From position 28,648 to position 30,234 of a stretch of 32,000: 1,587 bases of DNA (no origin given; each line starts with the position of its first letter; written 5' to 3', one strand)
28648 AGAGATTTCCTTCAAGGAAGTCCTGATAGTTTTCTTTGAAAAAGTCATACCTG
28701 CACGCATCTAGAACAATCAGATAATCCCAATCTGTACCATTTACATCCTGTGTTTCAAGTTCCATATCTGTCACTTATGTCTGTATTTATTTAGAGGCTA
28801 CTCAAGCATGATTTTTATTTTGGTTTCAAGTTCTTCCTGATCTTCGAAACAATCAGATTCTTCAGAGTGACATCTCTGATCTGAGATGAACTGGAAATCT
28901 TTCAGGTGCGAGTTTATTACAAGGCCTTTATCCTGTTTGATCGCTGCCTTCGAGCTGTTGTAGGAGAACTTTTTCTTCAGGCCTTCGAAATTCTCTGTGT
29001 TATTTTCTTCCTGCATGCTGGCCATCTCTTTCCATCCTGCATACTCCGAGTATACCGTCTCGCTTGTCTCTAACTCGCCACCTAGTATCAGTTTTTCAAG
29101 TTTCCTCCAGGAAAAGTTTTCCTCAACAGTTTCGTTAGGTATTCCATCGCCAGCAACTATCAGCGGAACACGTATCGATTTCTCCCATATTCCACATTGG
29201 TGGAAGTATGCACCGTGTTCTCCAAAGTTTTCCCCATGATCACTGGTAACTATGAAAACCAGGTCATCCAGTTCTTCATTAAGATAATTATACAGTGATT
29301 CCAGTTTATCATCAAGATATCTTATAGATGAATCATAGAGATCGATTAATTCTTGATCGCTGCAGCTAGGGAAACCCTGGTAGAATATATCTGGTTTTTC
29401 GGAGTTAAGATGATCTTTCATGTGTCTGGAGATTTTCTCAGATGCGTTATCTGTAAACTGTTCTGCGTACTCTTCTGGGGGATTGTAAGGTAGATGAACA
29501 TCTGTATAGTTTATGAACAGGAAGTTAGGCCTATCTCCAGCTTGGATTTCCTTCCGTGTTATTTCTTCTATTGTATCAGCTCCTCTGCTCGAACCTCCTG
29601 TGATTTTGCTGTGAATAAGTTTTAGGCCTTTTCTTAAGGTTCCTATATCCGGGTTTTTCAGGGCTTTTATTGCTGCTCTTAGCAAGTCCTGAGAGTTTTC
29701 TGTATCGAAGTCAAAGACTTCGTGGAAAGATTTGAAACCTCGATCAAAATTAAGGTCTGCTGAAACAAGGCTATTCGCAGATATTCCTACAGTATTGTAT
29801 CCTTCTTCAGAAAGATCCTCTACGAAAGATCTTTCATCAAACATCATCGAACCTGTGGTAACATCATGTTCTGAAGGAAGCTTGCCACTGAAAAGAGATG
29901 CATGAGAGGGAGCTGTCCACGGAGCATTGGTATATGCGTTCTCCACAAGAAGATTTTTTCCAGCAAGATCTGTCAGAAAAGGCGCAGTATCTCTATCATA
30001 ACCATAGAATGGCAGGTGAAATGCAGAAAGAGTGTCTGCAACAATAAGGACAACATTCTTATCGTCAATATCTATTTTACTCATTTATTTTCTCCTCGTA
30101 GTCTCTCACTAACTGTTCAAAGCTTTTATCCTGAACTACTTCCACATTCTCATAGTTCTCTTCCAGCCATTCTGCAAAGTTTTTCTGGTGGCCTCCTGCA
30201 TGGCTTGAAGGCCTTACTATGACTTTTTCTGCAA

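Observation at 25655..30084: Two cytoplasmic sulfatase-like enzymes carry T-x-P-x-H in place of the sulfatase C/S-x-P-x-R signature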

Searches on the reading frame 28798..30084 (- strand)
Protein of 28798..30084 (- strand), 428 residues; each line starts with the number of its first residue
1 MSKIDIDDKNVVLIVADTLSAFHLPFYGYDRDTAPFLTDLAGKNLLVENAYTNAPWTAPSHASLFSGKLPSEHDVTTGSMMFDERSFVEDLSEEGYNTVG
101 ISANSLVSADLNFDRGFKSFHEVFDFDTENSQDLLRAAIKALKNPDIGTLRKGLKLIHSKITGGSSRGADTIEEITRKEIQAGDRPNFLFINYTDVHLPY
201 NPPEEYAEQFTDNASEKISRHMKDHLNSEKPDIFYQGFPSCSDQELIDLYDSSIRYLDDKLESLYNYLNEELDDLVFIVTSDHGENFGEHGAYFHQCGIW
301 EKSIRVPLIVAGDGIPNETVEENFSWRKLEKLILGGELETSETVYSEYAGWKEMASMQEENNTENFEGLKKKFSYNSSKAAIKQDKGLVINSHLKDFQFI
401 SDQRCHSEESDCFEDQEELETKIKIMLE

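Call 3: search_protein_families(library=pfam, proteins=[window:28798-30084:-], max_evalue=0.01)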
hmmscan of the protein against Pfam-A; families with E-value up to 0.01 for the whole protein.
window:28798-30084:- (428 aa): 3 families
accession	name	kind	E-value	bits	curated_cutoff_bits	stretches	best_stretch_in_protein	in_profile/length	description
PF00884.28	Sulfatase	-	1.2e-38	133.5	25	1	9-321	1-282/301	Sulfatase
PF01663.27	Phosphodiest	-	4.3e-08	33.6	23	1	11-84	1-71/342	Type I phosphodiesterase / nucleotide pyrophosphatase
PF02995.22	DUF229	-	0.0039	16.4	25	1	245-302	301-358/496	Protein of unknown function (DUF229)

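Call 4: search_protein_families(library=ncbifam, proteins=[window:28798-30084:-], max_evalue=0.01)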
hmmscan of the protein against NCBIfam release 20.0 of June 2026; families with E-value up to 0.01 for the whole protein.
window:28798-30084:- (428 aa): 24 families
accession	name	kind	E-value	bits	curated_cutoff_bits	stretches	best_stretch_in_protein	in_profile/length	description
TIGR03417.1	chol_sulfatase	equivalog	9.6e-27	94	433.45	2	9-99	3-96/500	choline-sulfatase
NF010322.0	PRK13759.1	equivalog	6.1e-22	77.8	481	2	183-313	198-334/486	arylsulfatase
NF007160.0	PRK09598.1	equivalog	2.3e-16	59.2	561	2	239-296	395-452/523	phosphoethanolamine--lipid A transferase EptA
NF038075.1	fam_STM4013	hypoth_equivalog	6.4e-15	55.3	250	2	240-298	193-247/261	STM4013/SEN3800 family hydrolase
NF045661.1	HdlasePehA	equivalog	6.9e-15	54.6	900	2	250-313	284-348/506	phosphoric/sulfuric ester hydrolase PehA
NF028537.1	P_eth_NH2_trans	domain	1.7e-14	53.3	500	1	238-296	401-461/527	phosphoethanolamine--lipid A transferase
NF052527.1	Mn_arylsulf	exception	1.1e-13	50.9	850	1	184-314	197-332/479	manganese-dependent arylsulfatase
NF008593.0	PRK11560.1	equivalog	3.5e-10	38.8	493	2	240-296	424-477/563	kdo(2)-lipid A phosphoethanolamine 7''-transferase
NF008619.0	PRK11598.1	equivalog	2.7e-09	36.1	660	1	240-296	411-469/546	phosphoethanolamine transferase EptA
NF000465.1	polymyxin_MCR1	exception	6.3e-09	35.2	1100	2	9-78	238-306/541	MCR-1 family phosphoethanolamine--lipid A transferase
NF047438.1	polymyxin_MCR12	exception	1.1e-08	34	1200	1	237-297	410-472/548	MCR-12 family phosphoethanolamine--lipid A transferase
NF012159.0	polymyxin_MCR2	exception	2.1e-07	30.1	1200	1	240-296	419-477/538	MCR-2 family phosphoethanolamine--lipid A transferase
NF033671.1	polymyxin_MCR7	exception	3.4e-07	29.2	1250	1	230-297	394-463/539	MCR-7 family phosphoethanolamine--lipid A transferase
NF033462.1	polymyxin_MCR4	exception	5.4e-07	28.7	1225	1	231-297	399-467/541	MCR-4 family phosphoethanolamine--lipid A transferase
NF033409.0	poly_MCR3_broad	equivalog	5.4e-07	28.6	1075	1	230-297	392-461/535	MCR-3-related phosphoethanolamine--lipid A transferase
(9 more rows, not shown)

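Call 6: search_solved_structures(query=window:28798-30084:-, max_evalue=0.001, show_alignments=3)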
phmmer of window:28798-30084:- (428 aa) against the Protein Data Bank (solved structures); distinct sequences matched with E-value up to 0.001: 51.
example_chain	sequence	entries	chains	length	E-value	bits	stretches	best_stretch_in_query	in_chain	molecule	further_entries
7pth_A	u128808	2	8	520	6.1e-16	61.8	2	174-316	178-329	Choline sulfatase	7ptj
6g5z_A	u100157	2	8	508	1.1e-15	60.9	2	174-316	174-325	Choline-sulfatase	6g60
6fny_A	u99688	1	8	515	1.5e-15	60.5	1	174-316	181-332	Choline-sulfatase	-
4upi_A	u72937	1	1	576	5.6e-12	48.7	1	183-311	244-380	SULFATASE FAMILY PROTEIN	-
3ed4_A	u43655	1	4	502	9.3e-12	48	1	8-310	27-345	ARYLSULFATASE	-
5g2v_A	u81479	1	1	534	2.5e-11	46.5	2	9-116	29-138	N-ACETYLGLUCOSAMINE-6-SULFATASE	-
9koq_A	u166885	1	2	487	5.9e-11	45.3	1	185-312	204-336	Sulfatase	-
7oz8_AAA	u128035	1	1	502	2.9e-10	43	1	181-310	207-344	Choline-sulfatase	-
6li5_A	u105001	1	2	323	3.7e-10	42.7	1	239-296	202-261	Probable phosphatidylethanolamine transferase Mcr-1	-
5grr_A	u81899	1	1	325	3.8e-10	42.7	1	239-296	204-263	Probable phosphatidylethanolamine transferase Mcr-1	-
5lrm_A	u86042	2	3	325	3.8e-10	42.7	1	239-296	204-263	phosphatidylethanolamine transferase Mcr-1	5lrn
5zjv_A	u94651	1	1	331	4.1e-10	42.6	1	239-296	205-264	Probable phosphatidylethanolamine transferase Mcr-1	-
5ylc_A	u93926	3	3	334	4.2e-10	42.5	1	239-296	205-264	Probable phosphatidylethanolamine transferase Mcr-1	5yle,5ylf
6li4_A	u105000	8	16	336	4.2e-10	42.5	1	239-296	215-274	Probable phosphatidylethanolamine transferase Mcr-1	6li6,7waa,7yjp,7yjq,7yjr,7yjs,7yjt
5k4p_A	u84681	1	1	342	4.4e-10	42.5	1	239-296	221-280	Probable phosphatidylethanolamine transferase Mcr-1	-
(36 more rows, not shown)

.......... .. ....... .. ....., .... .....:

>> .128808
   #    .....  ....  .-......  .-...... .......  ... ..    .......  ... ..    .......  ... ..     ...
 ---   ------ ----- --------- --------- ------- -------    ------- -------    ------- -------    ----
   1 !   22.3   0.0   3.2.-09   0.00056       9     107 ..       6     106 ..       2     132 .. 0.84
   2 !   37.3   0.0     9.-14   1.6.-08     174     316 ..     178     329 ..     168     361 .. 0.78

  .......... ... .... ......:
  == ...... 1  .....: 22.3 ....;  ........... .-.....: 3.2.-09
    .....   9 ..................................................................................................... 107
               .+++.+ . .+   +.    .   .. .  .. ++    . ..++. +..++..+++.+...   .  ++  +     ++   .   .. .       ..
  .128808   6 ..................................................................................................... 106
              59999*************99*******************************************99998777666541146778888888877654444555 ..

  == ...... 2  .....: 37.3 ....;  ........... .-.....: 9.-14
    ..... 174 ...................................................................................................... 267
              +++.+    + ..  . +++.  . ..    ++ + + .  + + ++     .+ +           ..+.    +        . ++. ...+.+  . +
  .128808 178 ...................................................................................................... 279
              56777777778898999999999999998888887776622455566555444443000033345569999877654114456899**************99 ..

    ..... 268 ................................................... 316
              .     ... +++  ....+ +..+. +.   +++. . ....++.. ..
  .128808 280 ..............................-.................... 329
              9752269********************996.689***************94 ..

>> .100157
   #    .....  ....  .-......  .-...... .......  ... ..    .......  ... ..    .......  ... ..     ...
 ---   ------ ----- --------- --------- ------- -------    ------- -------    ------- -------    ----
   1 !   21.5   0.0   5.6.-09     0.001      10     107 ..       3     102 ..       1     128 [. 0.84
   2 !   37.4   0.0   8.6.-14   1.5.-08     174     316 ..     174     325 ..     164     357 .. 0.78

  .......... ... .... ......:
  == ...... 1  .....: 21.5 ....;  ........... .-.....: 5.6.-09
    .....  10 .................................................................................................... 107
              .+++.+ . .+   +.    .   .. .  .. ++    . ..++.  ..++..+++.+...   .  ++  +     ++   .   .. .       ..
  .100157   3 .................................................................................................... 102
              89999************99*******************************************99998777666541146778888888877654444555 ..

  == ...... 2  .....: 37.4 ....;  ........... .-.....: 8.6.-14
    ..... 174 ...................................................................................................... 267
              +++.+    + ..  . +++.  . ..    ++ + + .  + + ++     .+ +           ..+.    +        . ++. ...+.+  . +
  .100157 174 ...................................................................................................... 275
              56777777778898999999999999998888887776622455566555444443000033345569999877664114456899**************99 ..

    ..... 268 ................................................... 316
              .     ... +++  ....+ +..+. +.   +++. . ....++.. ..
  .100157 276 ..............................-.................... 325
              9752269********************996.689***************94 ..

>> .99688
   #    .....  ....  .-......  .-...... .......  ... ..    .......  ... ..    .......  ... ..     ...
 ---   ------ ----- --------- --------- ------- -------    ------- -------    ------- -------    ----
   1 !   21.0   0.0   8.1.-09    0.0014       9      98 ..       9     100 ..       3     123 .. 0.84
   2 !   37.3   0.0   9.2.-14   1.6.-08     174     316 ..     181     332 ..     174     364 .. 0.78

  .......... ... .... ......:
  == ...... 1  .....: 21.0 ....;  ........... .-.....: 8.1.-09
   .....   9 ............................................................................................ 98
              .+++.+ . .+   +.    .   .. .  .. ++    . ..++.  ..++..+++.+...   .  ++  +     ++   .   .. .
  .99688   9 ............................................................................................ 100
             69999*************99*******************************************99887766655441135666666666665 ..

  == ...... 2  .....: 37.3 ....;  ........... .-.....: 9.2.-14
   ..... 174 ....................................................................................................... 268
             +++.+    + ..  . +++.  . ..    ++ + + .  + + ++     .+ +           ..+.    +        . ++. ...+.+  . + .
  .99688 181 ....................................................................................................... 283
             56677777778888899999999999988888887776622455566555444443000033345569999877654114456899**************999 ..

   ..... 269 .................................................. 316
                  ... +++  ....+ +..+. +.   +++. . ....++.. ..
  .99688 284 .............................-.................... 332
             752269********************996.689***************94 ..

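Call 7: find_homologous_proteins(query=window:28798-30084:-, max_evalue=0.00001)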
Query window:28798-30084:- (428 aa): 2834 proteins with E <= 0.00001 among 8000 candidates; the best 120 are listed.
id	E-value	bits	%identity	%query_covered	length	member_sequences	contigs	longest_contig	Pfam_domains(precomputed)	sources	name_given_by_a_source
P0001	5.5e-288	973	100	100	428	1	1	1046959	PF01663.28,PF00884.29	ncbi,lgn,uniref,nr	ncbi:sulfatase [Candidatus Nanohalovita haloferacivicina]|uniref:sulfatase n=1 Tax=Candidatus Nanoha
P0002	1.3e-255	866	89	100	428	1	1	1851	PF01663.28,PF00884.29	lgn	-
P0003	2.8e-240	816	82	100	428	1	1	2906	PF01663.28,PF00884.29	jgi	jgi:arylsulfatase A-like enzyme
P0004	4.3e-235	799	79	100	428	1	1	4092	PF01663.28,PF00884.29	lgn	-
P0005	1.1e-234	797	79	100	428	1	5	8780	PF01663.28,PF00884.29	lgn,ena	-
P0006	2.9e-219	746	75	99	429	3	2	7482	PF01663.28,PF00884.29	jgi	-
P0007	5.2e-213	726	72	99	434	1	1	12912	PF01663.28,PF00884.29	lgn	-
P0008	5.3e-203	693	71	99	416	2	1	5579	PF01663.28,PF00884.29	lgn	-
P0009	5.8e-202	689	69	99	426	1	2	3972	PF01663.28,PF00884.29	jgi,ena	-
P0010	1.9e-199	681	68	99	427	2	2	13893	PF01663.28,PF00884.29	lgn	-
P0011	3.3e-192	657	64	99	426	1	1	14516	PF01663.28,PF00884.29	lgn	-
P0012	1.3e-191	655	66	99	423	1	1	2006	PF01663.28,PF00884.29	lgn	-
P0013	1.8e-189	648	64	99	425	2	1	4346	PF01663.28,PF00884.29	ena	-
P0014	6.7e-182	623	61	99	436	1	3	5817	PF01663.28,PF00884.29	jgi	jgi:arylsulfatase A-like enzyme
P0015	5.1e-181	620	63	99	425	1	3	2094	PF01663.28,PF00884.29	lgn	-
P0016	2.1e-180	618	64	99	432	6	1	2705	PF01663.28,PF00884.29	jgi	jgi:arylsulfatase A-like enzyme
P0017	2.8e-176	605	63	100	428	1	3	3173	PF01663.28,PF00884.29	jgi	jgi:arylsulfatase A-like enzyme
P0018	4.1e-174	598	61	99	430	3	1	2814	PF01663.28,PF00884.29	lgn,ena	-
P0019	1.5e-166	573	59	99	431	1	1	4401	PF01663.28,PF00884.29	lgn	-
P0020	8.9e-165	567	58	100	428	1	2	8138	PF01663.28,PF00884.29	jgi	jgi:arylsulfatase A-like enzyme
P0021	3.3e-87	311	41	94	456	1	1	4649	PF01663.28,PF00884.29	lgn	-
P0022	2.5e-86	309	41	96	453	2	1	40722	PF01663.28,PF00884.29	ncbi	ncbi:MAG: sulfatase-like hydrolase/transferase [Candidatus Nanohaloarchaea archaeon]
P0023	4.2e-83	298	39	93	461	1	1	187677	PF01663.28,PF00884.29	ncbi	-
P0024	5.9e-83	297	40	95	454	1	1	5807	PF01663.28,PF00884.29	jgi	jgi:arylsulfatase A-like enzyme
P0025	2.1e-81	292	39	94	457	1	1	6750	PF01663.28,PF00884.29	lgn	-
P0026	2.7e-81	292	37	97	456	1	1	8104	PF01663.28,PF00884.29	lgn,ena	-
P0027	6.5e-80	287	40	96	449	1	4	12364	PF01663.28,PF00884.29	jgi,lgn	jgi:arylsulfatase A-like enzyme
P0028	1.2e-78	283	38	98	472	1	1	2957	PF01663.28,PF00884.29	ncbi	-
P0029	1.4e-78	283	37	98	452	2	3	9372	PF01663.28,PF00884.29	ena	-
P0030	5.5e-78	281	44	78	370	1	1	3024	PF01663.28,PF00884.29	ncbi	ncbi:MAG: sulfatase-like hydrolase/transferase, partial [Candidatus Nanohaloarchaea archaeon]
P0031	5.8e-78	281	36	96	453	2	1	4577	PF01663.28,PF00884.29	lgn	-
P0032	6.3e-78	281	38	93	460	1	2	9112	PF01663.28,PF00884.29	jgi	jgi:arylsulfatase A-like enzyme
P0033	1.2e-77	280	36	97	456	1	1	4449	PF01663.28,PF00884.29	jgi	jgi:arylsulfatase A-like enzyme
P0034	2.1e-74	269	38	97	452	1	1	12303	PF01663.28,PF00884.29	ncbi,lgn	-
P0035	3.7e-73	265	37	99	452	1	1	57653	PF01663.28,PF00884.29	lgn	-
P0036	5.1e-73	265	38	91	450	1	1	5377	PF01663.28,PF00884.29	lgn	-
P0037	2.3e-72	263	37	97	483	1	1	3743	PF01663.28,PF00884.29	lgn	-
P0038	7.4e-72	261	36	92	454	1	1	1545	PF01663.28,PF00884.29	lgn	-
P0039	1.3e-71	260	38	91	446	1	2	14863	PF01663.28,PF00884.29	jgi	jgi:arylsulfatase A-like enzyme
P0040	1.6e-66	243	39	76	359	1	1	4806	PF01663.28,PF00884.29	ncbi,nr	ncbi:MAG: sulfatase-like hydrolase/transferase, partial [Candidatus Nanohaloarchaea archaeon]|nr:sul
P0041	2.0e-65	240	35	97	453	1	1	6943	PF01663.28,PF00884.29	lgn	-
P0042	3.9e-62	229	38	72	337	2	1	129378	PF01663.28,PF00884.29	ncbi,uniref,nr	ncbi:sulfatase-like hydrolase/transferase [Haloarcula halobia]|uniref:sulfatase-like hydrolase/trans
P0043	2.6e-53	200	35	98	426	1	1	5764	PF01663.28,PF00884.29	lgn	-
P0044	6.5e-52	195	38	73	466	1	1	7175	PF01676.24,PF01663.28,PF00884.29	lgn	-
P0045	3.4e-51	193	34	79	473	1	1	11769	PF01663.28,PF00884.29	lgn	-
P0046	1.8e-48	184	35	80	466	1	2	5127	PF01663.28,PF00884.29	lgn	-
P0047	2.5e-48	183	35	73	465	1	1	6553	PF01663.28,PF00884.29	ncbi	-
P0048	7.8e-48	182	41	57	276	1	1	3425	PF01663.28,PF00884.29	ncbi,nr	ncbi:MAG: sulfatase-like hydrolase/transferase, partial [Candidatus Nanohaloarchaea archaeon]|nr:sul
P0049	5.0e-44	169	36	71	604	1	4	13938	PF01663.28,PF16347.11,PF00884.29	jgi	jgi:arylsulfatase A-like enzyme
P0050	1.2e-43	168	32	95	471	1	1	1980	PF01663.28,PF00884.29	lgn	-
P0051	8.0e-43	165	37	71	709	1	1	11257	PF01663.28,PF16347.11,PF00884.29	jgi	jgi:arylsulfatase A-like enzyme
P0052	4.1e-42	163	36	73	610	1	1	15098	PF02995.23,PF01663.28,PF00884.29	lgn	-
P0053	4.9e-42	163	34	71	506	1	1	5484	PF01663.28,PF16347.11,PF00884.29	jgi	-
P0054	5.1e-42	163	35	76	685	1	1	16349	PF01663.28,PF00884.29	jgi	-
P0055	5.5e-42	162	33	76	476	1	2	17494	PF01663.28,PF00884.29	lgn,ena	-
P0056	8.0e-42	162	34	70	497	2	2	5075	PF01663.28,PF16347.11,PF00884.29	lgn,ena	-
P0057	1.1e-41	161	33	71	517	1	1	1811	PF01663.28,PF16347.11,PF00884.29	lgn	-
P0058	1.6e-41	161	34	71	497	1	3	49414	PF01663.28,PF16347.11,PF00884.29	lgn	-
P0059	3.9e-41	160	34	71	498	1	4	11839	PF01663.28,PF16347.11,PF00884.29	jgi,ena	-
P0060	8.6e-41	159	32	80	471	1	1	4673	PF01663.28,PF00884.29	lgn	-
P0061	1.2e-40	158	35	77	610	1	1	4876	PF02995.23,PF01663.28,PF16347.11,PF00884.29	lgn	-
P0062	1.3e-40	158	32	73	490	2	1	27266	PF01663.28,PF16347.11,PF00884.29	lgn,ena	-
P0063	1.5e-40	158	34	71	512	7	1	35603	PF01663.28,PF16347.11,PF00884.29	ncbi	-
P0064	2.1e-40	157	35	73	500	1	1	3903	PF01663.28,PF16347.11,PF00884.29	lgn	-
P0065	2.5e-40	157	33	72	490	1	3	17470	PF01663.28,PF16347.11,PF00884.29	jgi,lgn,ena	-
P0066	5.1e-40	156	34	70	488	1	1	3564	PF01663.28,PF16347.11,PF00884.29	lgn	-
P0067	6.1e-40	156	36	72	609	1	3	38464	PF01663.28,PF00884.29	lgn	-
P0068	6.5e-40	156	36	72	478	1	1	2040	PF01663.28,PF16347.11,PF00884.29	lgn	-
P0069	7.0e-40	156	34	77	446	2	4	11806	PF01663.28,PF00884.29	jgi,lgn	jgi:arylsulfatase A-like enzyme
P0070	8.2e-40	155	35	71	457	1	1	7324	PF01663.28,PF16347.11,PF00884.29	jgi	-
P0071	9.4e-40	155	32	71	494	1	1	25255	PF01663.28,PF16347.11,PF00884.29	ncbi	-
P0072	1.0e-39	155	34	72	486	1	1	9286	PF01663.28,PF16347.11,PF00884.29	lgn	-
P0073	1.2e-39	155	33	78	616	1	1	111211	PF01663.28,PF00884.29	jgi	jgi:arylsulfatase A-like enzyme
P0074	1.4e-39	155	34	71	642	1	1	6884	PF01663.28,PF00884.29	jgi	jgi:arylsulfatase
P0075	1.6e-39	154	34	70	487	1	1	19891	PF01663.28,PF16347.11,PF00884.29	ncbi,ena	-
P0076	1.8e-39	154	35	71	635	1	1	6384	PF01663.28,PF16347.11,PF00884.29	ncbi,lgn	-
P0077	2.2e-39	154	33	72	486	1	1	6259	PF01663.28,PF16347.11,PF00884.29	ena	-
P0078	2.9e-39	153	34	71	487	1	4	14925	PF01663.28,PF16347.11,PF00884.29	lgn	-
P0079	3.1e-39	153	35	78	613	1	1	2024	PF01663.28,PF16347.11,PF00884.29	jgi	jgi:arylsulfatase A-like enzyme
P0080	4.4e-39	153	35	70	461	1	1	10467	PF01663.28,PF16347.11,PF00884.29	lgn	-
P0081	4.4e-39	153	32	71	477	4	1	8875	PF02995.23,PF01663.28,PF16347.11,PF00884.29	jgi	-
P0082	5.0e-39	153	33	70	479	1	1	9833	PF01663.28,PF16347.11,PF00884.29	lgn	-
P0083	5.0e-39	153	34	74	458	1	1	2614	PF01663.28,PF16347.11,PF00884.29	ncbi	-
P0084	5.1e-39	153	36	70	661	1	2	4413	PF01663.28,PF16347.11,PF00884.29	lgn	-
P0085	5.6e-39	153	34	78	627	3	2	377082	PF01663.28,PF00884.29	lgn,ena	-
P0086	6.4e-39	152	34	71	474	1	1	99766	PF01663.28,PF16347.11,PF00884.29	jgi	jgi:arylsulfatase A-like enzyme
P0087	6.6e-39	152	33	76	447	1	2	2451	PF01663.28,PF00884.29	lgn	-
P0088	6.7e-39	152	35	70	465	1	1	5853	PF01663.28,PF16347.11,PF00884.29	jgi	jgi:arylsulfatase A-like enzyme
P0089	6.7e-39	152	34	78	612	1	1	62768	PF01663.28,PF16347.11,PF00884.29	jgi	jgi:arylsulfatase A-like enzyme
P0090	7.1e-39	152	33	69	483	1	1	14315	PF01663.28,PF16347.11,PF00884.29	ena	-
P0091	7.2e-39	152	31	85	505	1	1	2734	PF01663.28,PF16347.11,PF00884.29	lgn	-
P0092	7.3e-39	152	35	70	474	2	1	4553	PF02995.23,PF01663.28,PF16347.11,PF00884.29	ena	-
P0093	7.6e-39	152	32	77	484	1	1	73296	PF01663.28,PF16347.11,PF00884.29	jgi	jgi:arylsulfatase A-like enzyme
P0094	9.1e-39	152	35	76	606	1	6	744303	PF01663.28,PF16347.11,PF00884.29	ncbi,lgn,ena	-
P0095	1.0e-38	152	35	70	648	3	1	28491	PF02995.23,PF01663.28,PF16347.11,PF00884.29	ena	-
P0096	1.0e-38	152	31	70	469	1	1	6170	PF01663.28,PF16347.11,PF00884.29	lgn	-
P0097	1.2e-38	151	33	77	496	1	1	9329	PF01663.28,PF16347.11,PF00884.29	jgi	jgi:arylsulfatase A-like enzyme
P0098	1.7e-38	151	34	77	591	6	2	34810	PF07394.18,PF02995.23,PF01663.28,PF16347.11,PF00884.29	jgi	jgi:arylsulfatase A-like enzyme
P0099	1.7e-38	151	32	70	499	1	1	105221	PF01663.28,PF16347.11,PF00884.29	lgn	-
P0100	2.4e-38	150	34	70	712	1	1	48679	PF01663.28,PF16347.11,PF00884.29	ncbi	-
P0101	2.6e-38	150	35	70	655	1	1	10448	PF01663.28,PF16347.11,PF00884.29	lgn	-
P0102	2.6e-38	150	34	71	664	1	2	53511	PF01663.28,PF16347.11,PF00884.29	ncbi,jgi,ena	-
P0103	2.9e-38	150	35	70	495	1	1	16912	PF01663.28,PF16347.11,PF00884.29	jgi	jgi:arylsulfatase A-like enzyme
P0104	3.0e-38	150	32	72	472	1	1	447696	PF01663.28,PF16347.11,PF00884.29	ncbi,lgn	-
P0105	3.1e-38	150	34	79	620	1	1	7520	PF01663.28,PF00884.29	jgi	jgi:arylsulfatase A-like enzyme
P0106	3.9e-38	150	32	72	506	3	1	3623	PF01663.28,PF16347.11,PF00884.29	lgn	-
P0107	5.0e-38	149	33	71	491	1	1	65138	PF01663.28,PF16347.11,PF00884.29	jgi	-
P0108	5.3e-38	149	34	80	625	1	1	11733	PF01663.28,PF00884.29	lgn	-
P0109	5.5e-38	149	34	73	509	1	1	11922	PF01676.24,PF01663.28,PF00884.29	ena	-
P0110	6.3e-38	149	35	70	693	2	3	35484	PF02995.23,PF01663.28,PF16347.11,PF00884.29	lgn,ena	-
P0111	6.5e-38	149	33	70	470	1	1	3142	PF02995.23,PF01663.28,PF00884.29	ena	-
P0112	7.2e-38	149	34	72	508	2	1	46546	PF01663.28,PF16347.11,PF00884.29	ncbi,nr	ncbi:sulfatase [Halobacteriales archaeon QS_4_69_34]|nr:MAG: sulfatase [Halobacteriales archaeon QS_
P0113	7.6e-38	149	35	70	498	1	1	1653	PF01663.28,PF16347.11,PF00884.29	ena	-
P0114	7.7e-38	149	36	76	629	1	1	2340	PF01663.28,PF16347.11,PF00884.29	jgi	jgi:arylsulfatase A-like enzyme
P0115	9.4e-38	149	31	99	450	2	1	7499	PF01663.28,PF00884.29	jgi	jgi:hypothetical protein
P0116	9.5e-38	149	33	75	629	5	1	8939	PF01663.28,PF00884.29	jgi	jgi:arylsulfatase A-like enzyme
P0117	9.9e-38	148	32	71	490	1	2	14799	PF01663.28,PF16347.11,PF00884.29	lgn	-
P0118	1.1e-37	148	34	70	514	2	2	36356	PF01663.28,PF00884.29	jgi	jgi:arylsulfatase A-like enzyme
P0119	1.1e-37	148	36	70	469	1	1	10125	PF01663.28,PF16347.11,PF00884.29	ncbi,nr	ncbi:MAG: sulfatase-like hydrolase/transferase [Chloroflexi bacterium]|nr:sulfatase-like hydrolase/t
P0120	1.2e-37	148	35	71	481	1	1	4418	PF01663.28,PF16347.11,PF00884.29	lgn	-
